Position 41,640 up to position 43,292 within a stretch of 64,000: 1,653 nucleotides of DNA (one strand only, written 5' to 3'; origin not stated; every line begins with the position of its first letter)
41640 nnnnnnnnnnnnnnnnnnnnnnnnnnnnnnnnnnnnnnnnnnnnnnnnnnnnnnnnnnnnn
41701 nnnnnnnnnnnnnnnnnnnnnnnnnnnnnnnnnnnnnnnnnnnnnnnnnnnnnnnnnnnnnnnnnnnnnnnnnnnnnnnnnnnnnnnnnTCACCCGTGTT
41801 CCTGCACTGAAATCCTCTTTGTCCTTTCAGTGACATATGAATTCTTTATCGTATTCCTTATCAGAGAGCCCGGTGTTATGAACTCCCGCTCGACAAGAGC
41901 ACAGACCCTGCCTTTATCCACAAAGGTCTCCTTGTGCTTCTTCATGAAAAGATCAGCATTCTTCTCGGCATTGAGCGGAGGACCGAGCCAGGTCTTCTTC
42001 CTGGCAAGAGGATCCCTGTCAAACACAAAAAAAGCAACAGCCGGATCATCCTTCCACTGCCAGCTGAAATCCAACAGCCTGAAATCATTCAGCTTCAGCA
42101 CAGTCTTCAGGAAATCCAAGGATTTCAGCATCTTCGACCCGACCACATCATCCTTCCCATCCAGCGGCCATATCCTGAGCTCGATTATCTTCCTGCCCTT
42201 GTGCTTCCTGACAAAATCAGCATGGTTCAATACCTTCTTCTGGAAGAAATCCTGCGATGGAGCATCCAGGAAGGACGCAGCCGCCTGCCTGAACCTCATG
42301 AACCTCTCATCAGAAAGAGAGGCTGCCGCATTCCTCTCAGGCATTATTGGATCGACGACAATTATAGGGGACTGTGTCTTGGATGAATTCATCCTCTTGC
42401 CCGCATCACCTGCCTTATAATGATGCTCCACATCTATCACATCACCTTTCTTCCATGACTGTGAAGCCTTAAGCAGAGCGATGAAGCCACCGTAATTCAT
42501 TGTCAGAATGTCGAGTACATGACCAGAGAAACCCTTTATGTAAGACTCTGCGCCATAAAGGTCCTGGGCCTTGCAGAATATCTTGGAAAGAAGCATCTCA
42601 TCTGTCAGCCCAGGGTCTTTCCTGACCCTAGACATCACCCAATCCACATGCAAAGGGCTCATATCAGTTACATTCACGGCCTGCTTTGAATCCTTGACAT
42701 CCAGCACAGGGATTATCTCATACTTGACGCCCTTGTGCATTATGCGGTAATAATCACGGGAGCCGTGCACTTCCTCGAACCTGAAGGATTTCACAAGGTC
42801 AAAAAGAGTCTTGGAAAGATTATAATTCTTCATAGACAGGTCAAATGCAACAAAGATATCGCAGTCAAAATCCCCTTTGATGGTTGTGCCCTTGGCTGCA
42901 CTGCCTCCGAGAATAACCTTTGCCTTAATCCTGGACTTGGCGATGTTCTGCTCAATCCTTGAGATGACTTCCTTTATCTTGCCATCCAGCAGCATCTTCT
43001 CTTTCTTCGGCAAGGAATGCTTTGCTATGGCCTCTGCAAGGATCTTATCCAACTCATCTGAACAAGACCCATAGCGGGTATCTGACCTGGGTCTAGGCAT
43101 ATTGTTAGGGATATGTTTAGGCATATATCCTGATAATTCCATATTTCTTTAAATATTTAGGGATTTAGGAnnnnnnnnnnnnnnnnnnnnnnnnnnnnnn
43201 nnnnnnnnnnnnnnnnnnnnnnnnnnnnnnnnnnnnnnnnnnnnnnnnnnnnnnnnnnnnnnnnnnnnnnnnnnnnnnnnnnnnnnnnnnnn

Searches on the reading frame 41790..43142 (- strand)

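Call 37: search_protein_families(library=pfam, proteins=[window:41790-43142:-], max_evalue=0.0001)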
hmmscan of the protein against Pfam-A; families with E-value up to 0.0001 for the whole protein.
window:41790-43142:- (450 aa): 2 families
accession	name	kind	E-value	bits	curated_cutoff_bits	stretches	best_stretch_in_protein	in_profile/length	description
PF09249.16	tRNA_NucTransf2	-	3.8e-31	108.1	27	1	181-301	1-113/113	tRNA nucleotidyltransferase, second domain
PF21133.2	CAA_C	-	2.2e-11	44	22.2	1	328-433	14-121/144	CCA-adding enzyme, C-terminal domain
